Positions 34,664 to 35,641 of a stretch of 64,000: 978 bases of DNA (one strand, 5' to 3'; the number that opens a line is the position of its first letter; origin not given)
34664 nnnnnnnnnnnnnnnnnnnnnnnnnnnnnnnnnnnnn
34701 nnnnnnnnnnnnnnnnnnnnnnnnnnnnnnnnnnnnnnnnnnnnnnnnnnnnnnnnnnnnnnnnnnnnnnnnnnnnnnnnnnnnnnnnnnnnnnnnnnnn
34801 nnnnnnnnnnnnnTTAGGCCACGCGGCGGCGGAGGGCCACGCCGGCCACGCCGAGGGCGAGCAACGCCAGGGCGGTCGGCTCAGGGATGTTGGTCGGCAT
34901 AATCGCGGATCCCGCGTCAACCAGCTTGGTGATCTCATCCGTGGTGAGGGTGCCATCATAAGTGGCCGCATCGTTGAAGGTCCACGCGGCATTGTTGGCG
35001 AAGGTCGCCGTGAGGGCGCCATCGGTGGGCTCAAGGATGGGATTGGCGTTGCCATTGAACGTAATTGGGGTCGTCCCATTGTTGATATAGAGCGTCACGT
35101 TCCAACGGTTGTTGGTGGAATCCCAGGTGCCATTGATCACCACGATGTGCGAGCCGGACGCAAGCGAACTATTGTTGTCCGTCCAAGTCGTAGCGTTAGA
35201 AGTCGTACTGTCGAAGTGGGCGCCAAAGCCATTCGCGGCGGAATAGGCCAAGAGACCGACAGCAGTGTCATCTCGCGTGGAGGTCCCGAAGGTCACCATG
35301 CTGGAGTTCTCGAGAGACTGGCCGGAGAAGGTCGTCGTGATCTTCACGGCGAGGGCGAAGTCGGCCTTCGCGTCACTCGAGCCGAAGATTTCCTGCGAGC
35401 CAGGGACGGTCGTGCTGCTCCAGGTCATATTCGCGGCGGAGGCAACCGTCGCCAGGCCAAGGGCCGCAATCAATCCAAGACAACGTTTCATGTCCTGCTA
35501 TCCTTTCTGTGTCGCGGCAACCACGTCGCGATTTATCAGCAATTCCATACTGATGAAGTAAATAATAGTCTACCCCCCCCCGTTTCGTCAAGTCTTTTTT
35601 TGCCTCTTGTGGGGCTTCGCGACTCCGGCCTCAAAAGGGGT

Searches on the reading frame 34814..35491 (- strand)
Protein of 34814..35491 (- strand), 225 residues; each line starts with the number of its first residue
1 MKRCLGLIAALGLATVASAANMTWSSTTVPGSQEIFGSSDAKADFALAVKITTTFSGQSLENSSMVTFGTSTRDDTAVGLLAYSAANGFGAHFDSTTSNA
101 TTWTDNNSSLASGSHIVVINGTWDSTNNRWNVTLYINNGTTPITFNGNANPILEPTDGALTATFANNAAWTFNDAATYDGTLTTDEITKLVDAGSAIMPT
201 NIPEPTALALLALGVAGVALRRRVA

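Call 8: find_encoding_contigs(protein=window:34814-35491:-, flank=3000, max_places=10)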
Protein window:34814-35491:- (225 aa): 23 contigs read that carry it; 9 places shown.
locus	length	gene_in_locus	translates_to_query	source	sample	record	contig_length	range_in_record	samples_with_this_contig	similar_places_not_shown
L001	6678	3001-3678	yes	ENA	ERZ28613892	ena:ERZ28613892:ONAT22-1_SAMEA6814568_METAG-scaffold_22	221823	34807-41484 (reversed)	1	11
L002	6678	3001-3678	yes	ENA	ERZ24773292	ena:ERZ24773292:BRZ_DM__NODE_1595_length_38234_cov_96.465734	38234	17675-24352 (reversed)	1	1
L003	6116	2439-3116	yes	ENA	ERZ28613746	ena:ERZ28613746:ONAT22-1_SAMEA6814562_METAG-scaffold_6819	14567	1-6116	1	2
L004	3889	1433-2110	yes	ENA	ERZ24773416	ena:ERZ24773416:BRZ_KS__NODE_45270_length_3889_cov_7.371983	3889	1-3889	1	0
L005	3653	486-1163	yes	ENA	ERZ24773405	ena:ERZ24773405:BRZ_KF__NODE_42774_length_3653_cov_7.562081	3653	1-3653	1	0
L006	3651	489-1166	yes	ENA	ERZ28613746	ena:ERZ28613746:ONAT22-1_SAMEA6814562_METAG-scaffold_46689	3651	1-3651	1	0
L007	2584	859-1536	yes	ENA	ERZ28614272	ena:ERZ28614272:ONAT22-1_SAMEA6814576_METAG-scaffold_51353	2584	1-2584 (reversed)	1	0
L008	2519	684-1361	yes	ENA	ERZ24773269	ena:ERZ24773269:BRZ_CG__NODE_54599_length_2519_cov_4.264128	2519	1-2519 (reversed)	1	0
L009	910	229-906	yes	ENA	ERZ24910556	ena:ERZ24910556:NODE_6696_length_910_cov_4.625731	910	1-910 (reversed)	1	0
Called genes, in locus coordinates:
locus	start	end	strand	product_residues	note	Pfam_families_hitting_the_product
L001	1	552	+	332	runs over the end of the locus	PF00044:Gp_dh_N, PF02800:Gp_dh_C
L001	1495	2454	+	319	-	PF00535:Glycos_transf_2, PF13641:Glyco_tranf_2_3, PF13632:Glyco_trans_2_3 (weak)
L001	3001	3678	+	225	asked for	PF07589:PEP_exosort_dom (weak)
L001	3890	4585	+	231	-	PF07589:PEP_exosort_dom (weak)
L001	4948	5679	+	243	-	PF07589:PEP_exosort_dom (weak)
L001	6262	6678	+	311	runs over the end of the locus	PF04055:Radical_SAM (faint)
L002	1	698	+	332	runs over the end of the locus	PF00044:Gp_dh_N, PF02800:Gp_dh_C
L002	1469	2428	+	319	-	PF00535:Glycos_transf_2, PF13641:Glyco_tranf_2_3, PF13632:Glyco_trans_2_3 (weak)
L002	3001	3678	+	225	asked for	PF07589:PEP_exosort_dom (weak)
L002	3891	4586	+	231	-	PF07589:PEP_exosort_dom (weak)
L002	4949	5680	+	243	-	PF07589:PEP_exosort_dom (weak)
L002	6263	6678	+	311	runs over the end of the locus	PF04055:Radical_SAM (faint)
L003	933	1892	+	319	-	PF00535:Glycos_transf_2, PF13641:Glyco_tranf_2_3, PF13632:Glyco_trans_2_3 (weak)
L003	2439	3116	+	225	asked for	PF07589:PEP_exosort_dom (weak)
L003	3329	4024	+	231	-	PF07589:PEP_exosort_dom (weak)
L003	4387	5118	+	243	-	PF07589:PEP_exosort_dom (weak)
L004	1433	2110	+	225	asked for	PF07589:PEP_exosort_dom (weak)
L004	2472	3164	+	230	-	PF07589:PEP_exosort_dom (weak)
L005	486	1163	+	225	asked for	PF07589:PEP_exosort_dom (weak)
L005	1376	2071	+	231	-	PF07589:PEP_exosort_dom (weak)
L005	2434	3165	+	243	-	PF07589:PEP_exosort_dom (weak)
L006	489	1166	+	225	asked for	PF07589:PEP_exosort_dom (weak)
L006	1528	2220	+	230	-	PF07589:PEP_exosort_dom (weak)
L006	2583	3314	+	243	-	PF07589:PEP_exosort_dom (weak)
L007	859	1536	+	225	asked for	PF07589:PEP_exosort_dom (weak)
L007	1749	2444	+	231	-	PF07589:PEP_exosort_dom (weak)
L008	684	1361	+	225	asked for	PF07589:PEP_exosort_dom (weak)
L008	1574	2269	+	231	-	PF07589:PEP_exosort_dom (weak)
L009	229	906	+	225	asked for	PF07589:PEP_exosort_dom (weak)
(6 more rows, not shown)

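Call 15: search_protein_families(library=pfam, proteins=[window:34814-35491:-], max_evalue=0.1)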
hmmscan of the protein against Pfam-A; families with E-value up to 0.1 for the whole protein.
window:34814-35491:- (225 aa): 2 families
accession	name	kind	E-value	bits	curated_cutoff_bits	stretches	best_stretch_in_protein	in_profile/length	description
PF07589.16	PEP-CTERM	-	9.7e-07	29.1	20.7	1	202-223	2-24/24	PEP-CTERM motif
PF12992.12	DUF3876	-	0.094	13.2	27.2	0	117-144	11-38/92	Domain of unknown function, B. Theta Gene description (DUF3876)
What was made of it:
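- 34814..35491 (-): Gene D: a 225-aa secreted PEP-CTERM protein with a ConA/LamG-like beta-sandwich. PF07589 29.1 bits (cut-off 20.7, call 15).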

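Call 16: find_related_loci(query=A1, collection=genome_contigs, flank=1500)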
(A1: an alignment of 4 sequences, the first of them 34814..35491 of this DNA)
Query A1 (225 aa) in genome_contigs; peptide patterns used: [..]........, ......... (x = any residue, [..] = any of these).
592 stretches matched a pattern (row limit reached: there are more); 29 encode a relative of the query (tblastn E <= 1e-3); 29 distinct loci.
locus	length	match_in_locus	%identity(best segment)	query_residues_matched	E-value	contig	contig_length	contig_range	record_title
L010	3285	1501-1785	46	127-223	2e-17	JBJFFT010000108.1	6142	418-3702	MAG: Candidatus Spyradenecus sp. isolate EHIM02_bin.006 NODE_3138_length_6142_cov_6.033350, whole genome shotgun sequenc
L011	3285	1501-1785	45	127-223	2e-16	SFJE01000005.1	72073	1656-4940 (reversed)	MAG: Lentisphaeraceae bacterium isolate W1P29.020 Contig61, whole genome shotgun sequence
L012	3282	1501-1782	34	109-206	8e-14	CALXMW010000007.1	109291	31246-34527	MAG: uncultured Kiritimatiellaeota bacterium isolate BRZ_QD__bin101 genome assembly, contig: BRZ_QD__NODE_204_length_109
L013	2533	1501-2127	34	1-225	3e-12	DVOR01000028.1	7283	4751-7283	MAG TPA_asm: Candidatus Spyradenecus faecavium isolate 35461 MalCec2__C46534_L7283_SRR2134645, whole genome shotgun sequ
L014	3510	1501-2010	35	45-225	3e-11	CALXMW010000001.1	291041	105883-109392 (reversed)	MAG: uncultured Kiritimatiellaeota bacterium isolate BRZ_QD__bin101 genome assembly, contig: BRZ_QD__NODE_11_length_2910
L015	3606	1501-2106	32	1-225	7e-12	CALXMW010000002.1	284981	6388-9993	MAG: uncultured Kiritimatiellaeota bacterium isolate BRZ_QD__bin101 genome assembly, contig: BRZ_QD__NODE_12_length_2849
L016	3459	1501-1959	28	45-208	5e-9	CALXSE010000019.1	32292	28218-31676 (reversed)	MAG: uncultured Kiritimatiellaeota bacterium isolate BRZ_KF__bin114 genome assembly, contig: BRZ_KF__NODE_1940_length_32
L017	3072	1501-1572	92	202-225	5e-9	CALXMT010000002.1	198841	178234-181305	MAG: uncultured Kiritimatiellaeota bacterium isolate BRZ_EK__bin27 genome assembly, contig: BRZ_EK__NODE_25_length_19884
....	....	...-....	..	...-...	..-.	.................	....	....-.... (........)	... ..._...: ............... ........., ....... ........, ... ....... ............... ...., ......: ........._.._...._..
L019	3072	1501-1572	88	202-225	5e-9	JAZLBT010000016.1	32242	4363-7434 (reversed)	MAG: Candidatus Spyradenecus sp. isolate T1900045060_TC20190053.MAGScoT_cleanbin_000006 SGB_4565_k141_1721089, whole gen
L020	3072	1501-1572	92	202-225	6e-9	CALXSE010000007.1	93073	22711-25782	MAG: uncultured Kiritimatiellaeota bacterium isolate BRZ_KF__bin114 genome assembly, contig: BRZ_KF__NODE_328_length_930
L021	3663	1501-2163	32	1-225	2e-8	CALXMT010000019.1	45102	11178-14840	MAG: uncultured Kiritimatiellaeota bacterium isolate BRZ_EK__bin27 genome assembly, contig: BRZ_EK__NODE_782_length_4510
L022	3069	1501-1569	91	202-224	2e-8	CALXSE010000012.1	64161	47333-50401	MAG: uncultured Kiritimatiellaeota bacterium isolate BRZ_KF__bin114 genome assembly, contig: BRZ_KF__NODE_653_length_641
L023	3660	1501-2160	29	1-225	4e-8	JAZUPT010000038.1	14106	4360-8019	MAG: Candidatus Spyradenecus sp. isolate T1900044864_TS20190330.MAGScoT_cleanbin_000010 SGB_3119_k141_1479673, whole gen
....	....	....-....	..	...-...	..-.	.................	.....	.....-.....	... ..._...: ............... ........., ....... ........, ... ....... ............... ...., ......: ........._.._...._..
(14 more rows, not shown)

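Call 27: find_homologous_proteins(query=window:34814-35491:-, max_evalue=1e-10)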
Query window:34814-35491:- (225 aa): 92 proteins with E <= 1e-10 among 8000 candidates.
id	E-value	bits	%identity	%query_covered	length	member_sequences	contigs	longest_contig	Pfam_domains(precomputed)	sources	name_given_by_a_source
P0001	1.0e-135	468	99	100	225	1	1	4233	PF07589.17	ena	-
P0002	1.0e-128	445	95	100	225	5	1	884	PF07589.17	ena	-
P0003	8.6e-122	423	89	100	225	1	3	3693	PF07589.17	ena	-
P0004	5.7e-119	413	87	100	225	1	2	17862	PF07589.17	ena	-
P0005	1.2e-118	412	88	100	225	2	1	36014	PF07589.17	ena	-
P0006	4.6e-103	361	80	100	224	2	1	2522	PF07589.17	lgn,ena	-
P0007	5.1e-102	358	78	100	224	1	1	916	PF07589.17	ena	-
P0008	1.1e-100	354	77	100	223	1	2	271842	PF07589.17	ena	-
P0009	1.7e-99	350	76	100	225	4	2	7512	PF07589.17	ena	-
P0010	1.1e-98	347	76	100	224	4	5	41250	PF07589.17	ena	-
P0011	1.6e-98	347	75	100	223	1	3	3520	PF07589.17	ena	-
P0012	3.1e-98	346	77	100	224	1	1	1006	PF07589.17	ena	-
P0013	3.4e-98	345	76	100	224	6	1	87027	PF07589.17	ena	-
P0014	6.1e-98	345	76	100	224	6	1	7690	PF07589.17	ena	-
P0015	9.7e-98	344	75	100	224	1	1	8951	PF07589.17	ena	-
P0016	6.1e-97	341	74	100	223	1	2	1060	PF07589.17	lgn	-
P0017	2.2e-94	333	73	100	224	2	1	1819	PF07589.17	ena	-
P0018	9.5e-94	331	72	100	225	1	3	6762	PF07589.17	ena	-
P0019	2.3e-93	330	73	100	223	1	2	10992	PF07589.17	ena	-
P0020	3.6e-93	329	73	100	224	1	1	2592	PF07589.17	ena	-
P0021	1.6e-92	327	72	100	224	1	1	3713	PF07589.17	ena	-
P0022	1.8e-92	327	72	100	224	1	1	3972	PF07589.17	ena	-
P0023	2.4e-91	323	71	100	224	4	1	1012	PF07589.17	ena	-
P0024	3.0e-91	323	71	100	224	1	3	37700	PF07589.17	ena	-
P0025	1.8e-90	320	70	100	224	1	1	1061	PF07589.17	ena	-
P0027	1.4e-84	301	65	100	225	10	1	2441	PF07589.17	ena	-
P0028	2.6e-82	294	68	94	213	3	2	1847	PF07589.17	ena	-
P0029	4.9e-80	286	65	100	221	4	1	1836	PF07589.17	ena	-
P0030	1.3e-47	180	47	100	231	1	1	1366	PF07589.17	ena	-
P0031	2.3e-46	176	48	100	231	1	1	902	PF07589.17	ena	-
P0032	1.1e-43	167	45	100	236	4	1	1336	PF07589.17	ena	-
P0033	2.3e-43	166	44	100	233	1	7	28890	PF07589.17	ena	-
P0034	3.3e-43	166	45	91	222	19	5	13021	PF07589.17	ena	-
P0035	5.1e-42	162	44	100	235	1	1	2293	PF07589.17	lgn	-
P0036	3.5e-35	140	41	100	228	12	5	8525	PF07589.17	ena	-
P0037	2.1e-33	134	40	100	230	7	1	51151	PF07589.17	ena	-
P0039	2.4e-31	127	39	100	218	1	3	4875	PF07589.17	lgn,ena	-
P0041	9.4e-28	115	40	100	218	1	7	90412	PF07589.17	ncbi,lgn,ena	-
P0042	9.1e-24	102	34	100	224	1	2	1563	PF07589.17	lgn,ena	-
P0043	7.6e-20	90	33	99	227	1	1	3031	PF07589.17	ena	-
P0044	1.5e-19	89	59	35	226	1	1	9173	PF07589.17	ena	-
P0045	1.9e-19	88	39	65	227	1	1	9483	PF07589.17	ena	-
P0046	2.1e-19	88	39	65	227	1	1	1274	PF07589.17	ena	-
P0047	3.1e-19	88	39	65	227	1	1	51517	PF07589.17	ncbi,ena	-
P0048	5.0e-19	87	55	40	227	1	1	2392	PF07589.17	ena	-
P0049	5.5e-19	87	55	40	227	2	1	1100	PF07589.17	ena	-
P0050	5.7e-19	87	45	50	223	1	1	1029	PF07589.17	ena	-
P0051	2.0e-18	85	62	29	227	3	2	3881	PF07589.17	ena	-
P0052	3.1e-18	84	51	39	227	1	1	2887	PF07589.17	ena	-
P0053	3.6e-18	84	36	100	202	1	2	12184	PF07589.17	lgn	-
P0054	4.0e-18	84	37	100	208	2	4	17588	PF07589.17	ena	-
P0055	4.8e-18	84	64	28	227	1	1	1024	PF07589.17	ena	-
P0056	6.3e-18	83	66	28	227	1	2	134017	PF07589.17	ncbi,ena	-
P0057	7.8e-18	83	41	64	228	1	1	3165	PF07589.17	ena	-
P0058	5.5e-17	80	60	31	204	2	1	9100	PF07589.17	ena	-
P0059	2.5e-16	78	35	100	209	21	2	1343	PF07589.17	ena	-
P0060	8.5e-16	76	34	100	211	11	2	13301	PF07589.17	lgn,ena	-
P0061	1.7e-15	75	35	100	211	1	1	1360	PF07589.17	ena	-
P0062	2.7e-15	75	34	100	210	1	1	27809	PF07589.17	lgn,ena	-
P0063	3.2e-15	74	61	28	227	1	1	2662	PF07589.17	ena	-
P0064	4.1e-15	74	35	100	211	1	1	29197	PF07589.17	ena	-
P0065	5.1e-15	74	40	67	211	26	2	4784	PF07589.17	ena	-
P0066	6.9e-15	73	34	100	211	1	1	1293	PF07589.17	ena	-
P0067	9.7e-15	73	34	100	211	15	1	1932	PF07589.17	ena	-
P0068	1.2e-14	73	34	100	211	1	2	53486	PF07589.17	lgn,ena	-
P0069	1.3e-14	72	33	100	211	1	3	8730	PF07589.17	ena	-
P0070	1.4e-14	72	37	64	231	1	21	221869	PF07589.17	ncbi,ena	-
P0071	1.5e-14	72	33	100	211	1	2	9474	PF07589.17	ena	-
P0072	2.2e-14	72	33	100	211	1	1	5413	PF07589.17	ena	-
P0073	2.6e-14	72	33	100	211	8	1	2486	PF07589.17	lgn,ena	-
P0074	3.1e-14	71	34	100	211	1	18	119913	PF07589.17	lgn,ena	-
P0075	3.7e-14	71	33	100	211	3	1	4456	PF07589.17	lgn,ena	-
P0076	3.7e-14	71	33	100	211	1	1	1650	PF07589.17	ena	-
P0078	4.2e-14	71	33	100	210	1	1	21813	PF07589.17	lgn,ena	-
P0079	4.9e-14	71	32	100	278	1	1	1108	PF07589.17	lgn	-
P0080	5.6e-14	70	33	100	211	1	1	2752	PF07589.17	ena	-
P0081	6.0e-14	70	52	37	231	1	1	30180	PF07589.17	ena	-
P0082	8.5e-14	70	56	29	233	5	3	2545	PF07589.17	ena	-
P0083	9.3e-14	70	33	100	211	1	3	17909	PF07589.17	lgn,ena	-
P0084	4.5e-13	67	34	80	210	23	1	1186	PF07589.17,PF13385.14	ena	-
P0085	5.4e-13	67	44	45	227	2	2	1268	PF07589.17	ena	-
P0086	6.6e-13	67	57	25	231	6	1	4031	PF07589.17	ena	-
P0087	1.1e-12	66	33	100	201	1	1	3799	PF07589.17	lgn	-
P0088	1.5e-12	66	54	29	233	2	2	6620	PF07589.17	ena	-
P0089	1.3e-11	63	58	28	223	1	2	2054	PF07589.17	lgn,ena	-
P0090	1.4e-11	63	58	28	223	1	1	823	PF07589.17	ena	-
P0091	4.4e-11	61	58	28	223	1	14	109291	PF07589.17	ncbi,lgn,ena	-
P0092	7.6e-11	60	57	28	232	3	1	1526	PF07589.17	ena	-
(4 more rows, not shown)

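Call 28: find_encoding_contigs(protein=P0005, flank=1200, max_places=6)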
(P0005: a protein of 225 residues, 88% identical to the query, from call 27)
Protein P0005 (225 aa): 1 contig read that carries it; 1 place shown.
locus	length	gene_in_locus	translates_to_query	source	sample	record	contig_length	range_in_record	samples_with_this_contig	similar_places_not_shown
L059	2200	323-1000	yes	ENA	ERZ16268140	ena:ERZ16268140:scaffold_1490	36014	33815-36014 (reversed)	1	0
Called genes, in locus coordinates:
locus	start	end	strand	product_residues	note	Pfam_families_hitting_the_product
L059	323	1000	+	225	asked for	PF07589:PEP_exosort_dom (weak)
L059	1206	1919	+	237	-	PF07589:PEP_exosort_dom (weak)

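Call 29: find_encoding_contigs(protein=P0008, flank=1200, max_places=6)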
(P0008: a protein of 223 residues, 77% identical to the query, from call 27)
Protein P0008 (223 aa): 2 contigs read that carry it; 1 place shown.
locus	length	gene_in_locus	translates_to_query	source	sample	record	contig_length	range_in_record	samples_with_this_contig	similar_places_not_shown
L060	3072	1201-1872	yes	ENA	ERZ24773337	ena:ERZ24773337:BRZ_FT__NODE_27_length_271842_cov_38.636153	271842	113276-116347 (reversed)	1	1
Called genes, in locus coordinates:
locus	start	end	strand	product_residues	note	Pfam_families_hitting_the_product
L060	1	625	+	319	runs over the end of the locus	PF00535:Glycos_transf_2, PF13641:Glyco_tranf_2_3, PF13632:Glyco_trans_2_3 (weak)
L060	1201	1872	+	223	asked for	PF07589:PEP_exosort_dom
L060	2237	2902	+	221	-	PF07589:PEP_exosort_dom (weak)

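Call 30: find_encoding_contigs(protein=P0010, flank=1200, max_places=6)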
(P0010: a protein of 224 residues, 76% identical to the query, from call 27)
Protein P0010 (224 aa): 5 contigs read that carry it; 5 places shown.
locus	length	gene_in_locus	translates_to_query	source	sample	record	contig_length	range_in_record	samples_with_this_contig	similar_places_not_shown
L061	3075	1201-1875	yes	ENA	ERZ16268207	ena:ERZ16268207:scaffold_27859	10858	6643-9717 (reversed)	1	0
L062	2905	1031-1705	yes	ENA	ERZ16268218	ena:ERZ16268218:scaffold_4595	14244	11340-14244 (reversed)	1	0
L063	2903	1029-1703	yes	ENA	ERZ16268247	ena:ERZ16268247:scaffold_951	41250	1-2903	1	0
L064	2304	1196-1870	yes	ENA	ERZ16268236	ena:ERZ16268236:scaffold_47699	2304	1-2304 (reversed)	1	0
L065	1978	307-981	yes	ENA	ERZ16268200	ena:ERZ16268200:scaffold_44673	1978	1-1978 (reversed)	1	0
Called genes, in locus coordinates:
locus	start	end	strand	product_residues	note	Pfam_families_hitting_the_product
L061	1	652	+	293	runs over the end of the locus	PF13641:Glyco_tranf_2_3 (weak), PF13632:Glyco_trans_2_3 (weak)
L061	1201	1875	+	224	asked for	PF07589:PEP_exosort_dom (weak)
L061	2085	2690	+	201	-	PF07589:PEP_exosort_dom (weak)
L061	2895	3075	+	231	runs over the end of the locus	PF07589:PEP_exosort_dom (weak)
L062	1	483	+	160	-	?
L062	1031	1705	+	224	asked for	PF07589:PEP_exosort_dom (weak)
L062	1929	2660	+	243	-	PF07589:PEP_exosort_dom (weak)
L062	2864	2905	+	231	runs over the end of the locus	PF07589:PEP_exosort_dom (weak)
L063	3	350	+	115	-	?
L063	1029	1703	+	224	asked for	PF07589:PEP_exosort_dom (weak)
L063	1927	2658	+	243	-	PF07589:PEP_exosort_dom (weak)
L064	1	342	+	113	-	?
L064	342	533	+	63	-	PF11967:RecO_N (weak)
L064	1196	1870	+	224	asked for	PF07589:PEP_exosort_dom (weak)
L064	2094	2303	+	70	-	?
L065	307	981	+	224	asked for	PF07589:PEP_exosort_dom (weak)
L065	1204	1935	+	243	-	PF07589:PEP_exosort_dom (weak)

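Call 47: find_encoding_contigs(protein=P0024, flank=1200, max_places=8)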
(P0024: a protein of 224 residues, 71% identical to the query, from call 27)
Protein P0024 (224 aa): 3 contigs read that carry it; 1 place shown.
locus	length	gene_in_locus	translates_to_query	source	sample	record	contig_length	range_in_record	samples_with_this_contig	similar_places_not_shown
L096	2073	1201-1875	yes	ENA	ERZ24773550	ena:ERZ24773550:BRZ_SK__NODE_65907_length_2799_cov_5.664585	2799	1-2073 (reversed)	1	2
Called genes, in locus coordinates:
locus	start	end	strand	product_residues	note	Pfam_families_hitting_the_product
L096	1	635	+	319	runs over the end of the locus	PF00535:Glycos_transf_2, PF13641:Glyco_tranf_2_3, PF13632:Glyco_trans_2_3 (weak)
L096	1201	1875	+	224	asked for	PF07589:PEP_exosort_dom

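Call 48: find_encoding_contigs(protein=P0033, flank=1200, max_places=8)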
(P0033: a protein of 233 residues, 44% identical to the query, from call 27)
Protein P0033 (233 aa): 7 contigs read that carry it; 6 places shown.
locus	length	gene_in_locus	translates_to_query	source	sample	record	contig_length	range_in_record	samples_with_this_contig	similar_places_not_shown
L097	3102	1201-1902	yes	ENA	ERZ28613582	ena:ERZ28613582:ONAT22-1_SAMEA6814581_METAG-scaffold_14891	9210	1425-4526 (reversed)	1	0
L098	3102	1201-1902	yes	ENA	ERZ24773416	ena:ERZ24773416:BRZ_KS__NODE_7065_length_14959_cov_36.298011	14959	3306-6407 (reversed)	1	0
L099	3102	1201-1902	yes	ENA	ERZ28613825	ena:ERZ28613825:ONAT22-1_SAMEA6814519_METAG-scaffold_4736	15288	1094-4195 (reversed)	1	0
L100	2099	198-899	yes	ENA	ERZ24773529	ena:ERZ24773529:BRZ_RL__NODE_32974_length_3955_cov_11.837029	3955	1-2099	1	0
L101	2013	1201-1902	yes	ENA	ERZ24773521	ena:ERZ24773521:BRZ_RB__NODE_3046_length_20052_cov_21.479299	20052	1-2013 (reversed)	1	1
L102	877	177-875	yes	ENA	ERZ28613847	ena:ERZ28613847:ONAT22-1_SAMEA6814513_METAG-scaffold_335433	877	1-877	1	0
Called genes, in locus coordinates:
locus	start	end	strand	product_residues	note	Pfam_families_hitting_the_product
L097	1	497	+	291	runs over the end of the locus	PF00483:NTP_transferase, PF12804:NTP_transf_3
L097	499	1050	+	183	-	PF00908:dTDP_sugar_isom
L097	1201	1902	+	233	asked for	PF07589:PEP_exosort_dom (weak)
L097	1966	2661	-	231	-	-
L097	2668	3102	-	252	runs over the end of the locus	-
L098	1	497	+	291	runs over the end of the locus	PF00483:NTP_transferase, PF12804:NTP_transf_3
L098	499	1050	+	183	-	PF00908:dTDP_sugar_isom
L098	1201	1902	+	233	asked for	PF07589:PEP_exosort_dom (weak)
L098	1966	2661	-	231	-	-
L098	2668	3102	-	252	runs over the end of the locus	-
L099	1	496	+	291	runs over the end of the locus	PF00483:NTP_transferase, PF12804:NTP_transf_3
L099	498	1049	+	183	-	PF00908:dTDP_sugar_isom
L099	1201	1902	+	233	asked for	PF07589:PEP_exosort_dom (weak)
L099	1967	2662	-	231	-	-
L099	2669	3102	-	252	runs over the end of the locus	-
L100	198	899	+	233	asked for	PF07589:PEP_exosort_dom (weak)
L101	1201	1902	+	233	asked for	PF07589:PEP_exosort_dom (weak)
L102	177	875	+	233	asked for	PF07589:PEP_exosort_dom (weak)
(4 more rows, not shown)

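Call 57: search_protein_families(library=ncbifam, proteins=[window:34814-35491:-], max_evalue=0.01)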
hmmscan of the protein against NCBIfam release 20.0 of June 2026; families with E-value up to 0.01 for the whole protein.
window:34814-35491:- (225 aa): 6 families
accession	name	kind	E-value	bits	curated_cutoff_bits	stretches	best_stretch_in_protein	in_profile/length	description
NF033554.9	floc_PepA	equivalog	2.3e-06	27.6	80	1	3-223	4-258/261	flocculation-associated PEP-CTERM protein PepA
NF038125.1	PEP_CTERM_THxN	subfamily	2.8e-05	23.8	85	1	167-223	187-244/246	THxN family PEP-CTERM protein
NF038129.1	PEP_NF038129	equivalog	0.0005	20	65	1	166-223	138-192/194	NF038129 family PEP-CTERM protein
TIGR02595.1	PEP_CTERM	domain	0.0006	20.5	16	1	202-223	1-22/24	PEP-CTERM sorting domain-containing protein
NF038120.1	PEP_CTERM_QFxxD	subfamily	0.0043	16.9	80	1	197-223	188-214/215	NF038120 family PEP-CTERM protein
NF038118.1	PEP_CTERM_CCXG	equivalog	0.0046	16.7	90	1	200-223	174-197/199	CCXG family PEP-CTERM protein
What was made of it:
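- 34814..35491 (-): TIGR02595 20.5 bits (cut-off 16, call 57).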

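Call 63: predict_structure(alignment_id=A2)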
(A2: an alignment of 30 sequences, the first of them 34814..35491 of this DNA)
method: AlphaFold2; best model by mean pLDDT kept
length: 225 residues; sequences in the alignment: 30
mean_pLDDT: 84.2   pTM: 0.78
mean pLDDT of the five models: 84.2, 83.7, 82.8, 82.8, 82.4
residues with pLDDT >= 90: 132; 70-90: 48; 50-70: 29; < 50: 16
segments of 3 or more residues with pLDDT < 50: 1-16
pLDDT, mean of each block of 10 residues (from residue 1): 43 52 88 89 95 91 93 92 91 91 93 97 94 94 86 86 95 95 95 91 56 59 58
secondary structure, 60 per line:
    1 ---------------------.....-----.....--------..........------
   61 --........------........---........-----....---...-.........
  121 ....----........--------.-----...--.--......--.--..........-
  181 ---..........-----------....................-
elements in order: E22-26 E32-36 E45-54 E63-70 E77-84 E88-95 E101-104 E112-124 E129-136 E151-153 E159-164 E170-179 H184-193 H205-224
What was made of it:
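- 34814..35491 (-): AF2 model pLDDT 84 (call 63).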
